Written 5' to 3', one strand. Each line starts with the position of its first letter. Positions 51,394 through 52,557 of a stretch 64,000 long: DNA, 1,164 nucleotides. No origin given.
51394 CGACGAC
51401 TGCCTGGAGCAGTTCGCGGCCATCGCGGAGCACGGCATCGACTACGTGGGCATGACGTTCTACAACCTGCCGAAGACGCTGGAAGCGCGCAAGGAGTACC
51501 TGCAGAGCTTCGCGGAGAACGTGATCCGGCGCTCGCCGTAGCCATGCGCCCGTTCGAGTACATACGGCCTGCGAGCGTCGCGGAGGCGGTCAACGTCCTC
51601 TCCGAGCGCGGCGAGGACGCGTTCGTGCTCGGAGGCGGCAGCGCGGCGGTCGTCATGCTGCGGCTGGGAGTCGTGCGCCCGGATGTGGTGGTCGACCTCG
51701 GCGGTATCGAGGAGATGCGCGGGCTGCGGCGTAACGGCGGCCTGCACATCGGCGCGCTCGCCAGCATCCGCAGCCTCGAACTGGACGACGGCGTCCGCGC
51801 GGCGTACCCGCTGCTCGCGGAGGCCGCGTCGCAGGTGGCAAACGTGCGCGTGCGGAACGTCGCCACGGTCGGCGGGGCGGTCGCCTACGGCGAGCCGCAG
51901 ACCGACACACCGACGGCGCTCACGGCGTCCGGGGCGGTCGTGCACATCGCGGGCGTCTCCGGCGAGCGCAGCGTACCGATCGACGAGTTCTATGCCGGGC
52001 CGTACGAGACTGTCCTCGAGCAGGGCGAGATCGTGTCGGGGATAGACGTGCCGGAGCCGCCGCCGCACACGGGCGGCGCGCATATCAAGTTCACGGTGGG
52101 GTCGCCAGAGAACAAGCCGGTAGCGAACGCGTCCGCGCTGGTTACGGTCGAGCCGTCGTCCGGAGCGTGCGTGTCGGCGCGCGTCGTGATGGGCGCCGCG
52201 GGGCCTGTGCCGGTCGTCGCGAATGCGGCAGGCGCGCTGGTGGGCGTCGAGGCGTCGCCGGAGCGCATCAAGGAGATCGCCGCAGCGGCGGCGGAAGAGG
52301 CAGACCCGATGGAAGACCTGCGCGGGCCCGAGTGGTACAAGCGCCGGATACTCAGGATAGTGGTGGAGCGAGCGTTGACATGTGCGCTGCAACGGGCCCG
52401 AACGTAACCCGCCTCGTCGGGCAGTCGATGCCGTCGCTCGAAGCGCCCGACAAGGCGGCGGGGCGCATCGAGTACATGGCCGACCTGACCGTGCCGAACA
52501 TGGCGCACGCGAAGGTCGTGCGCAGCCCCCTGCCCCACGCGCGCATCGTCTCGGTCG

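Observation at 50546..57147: Seven-gene translationally coupled operon linking an LLM oxidoreductase, a CoxMLS-type Mo-hydroxylase plus CoxG, a histidine-decarboxylase-type PLP enzyme and a tandem-ACT protein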

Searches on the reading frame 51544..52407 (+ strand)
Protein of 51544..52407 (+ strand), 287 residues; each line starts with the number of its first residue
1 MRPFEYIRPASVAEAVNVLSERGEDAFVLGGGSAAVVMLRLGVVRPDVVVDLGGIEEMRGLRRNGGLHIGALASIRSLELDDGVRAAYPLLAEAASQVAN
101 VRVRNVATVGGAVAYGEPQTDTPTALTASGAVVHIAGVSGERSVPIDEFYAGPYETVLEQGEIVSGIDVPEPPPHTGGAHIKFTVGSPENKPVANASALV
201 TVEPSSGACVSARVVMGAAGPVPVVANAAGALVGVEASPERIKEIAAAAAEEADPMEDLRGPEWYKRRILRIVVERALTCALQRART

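Call 4: search_protein_families(library=pfam, proteins=[window:51544-52407:+], max_evalue=0.01)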
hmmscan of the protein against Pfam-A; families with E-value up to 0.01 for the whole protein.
window:51544-52407:+ (287 aa): 2 families
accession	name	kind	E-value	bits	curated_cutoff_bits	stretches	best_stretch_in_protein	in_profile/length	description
PF00941.27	FAD_binding_5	-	2.5e-45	154.8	27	1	3-171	2-169/170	FAD binding domain in molybdopterin dehydrogenase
PF03450.22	CO_deh_flav_C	-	6.6e-11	42.7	25.5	1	193-279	15-100/102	CO dehydrogenase flavoprotein C-terminal domain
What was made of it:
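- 51544..52407 (+): FAD-binding medium subunit (CoxM-like) of a xanthine-oxidase-family enzyme. PF00941 + PF03450 (call 4).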

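Call 5: search_protein_families(library=ncbifam, proteins=[window:51544-52407:+], max_evalue=0.01)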
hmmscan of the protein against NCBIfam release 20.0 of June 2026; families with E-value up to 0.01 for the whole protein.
window:51544-52407:+ (287 aa): 8 families
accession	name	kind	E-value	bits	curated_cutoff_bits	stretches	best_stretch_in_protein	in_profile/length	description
NF041019.1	glyceraldDH_beta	equivalog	1.4e-54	185.3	350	1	3-279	5-278/280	glyceraldehyde dehydrogenase subunit beta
NF043083.1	XdhB_XDHase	equivalog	5.1e-44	150.6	310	1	5-285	6-287/289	xanthine dehydrogenase subunit XdhB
NF007427.0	PRK09971.1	equivalog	4.1e-40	137.8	287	1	5-286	6-288/292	xanthine dehydrogenase FAD-binding subunit XdhB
TIGR03195.1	4hydrxCoA_B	equivalog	2.3e-31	109.1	404.55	2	3-113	4-114/321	4-hydroxybenzoyl-CoA reductase subunit beta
TIGR02963.1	xanthine_xdhA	equivalog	1.7e-29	102.8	467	1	6-276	195-463/468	xanthine dehydrogenase small subunit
TIGR03312.1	Se_sel_red_FAD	hypoth_equivalog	6.6e-12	45.2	241.5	1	5-278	3-247/257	molybdopterin-dependent oxidoreductase FAD-binding subunit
TIGR03199.1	pucC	equivalog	9.2e-12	44.8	306.05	1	9-127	1-119/264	xanthine dehydrogenase subunit C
TIGR02969.1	mam_aldehyde_ox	subfamily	0.0076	13.7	1912.3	0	86-173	328-416/1330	aldehyde oxidase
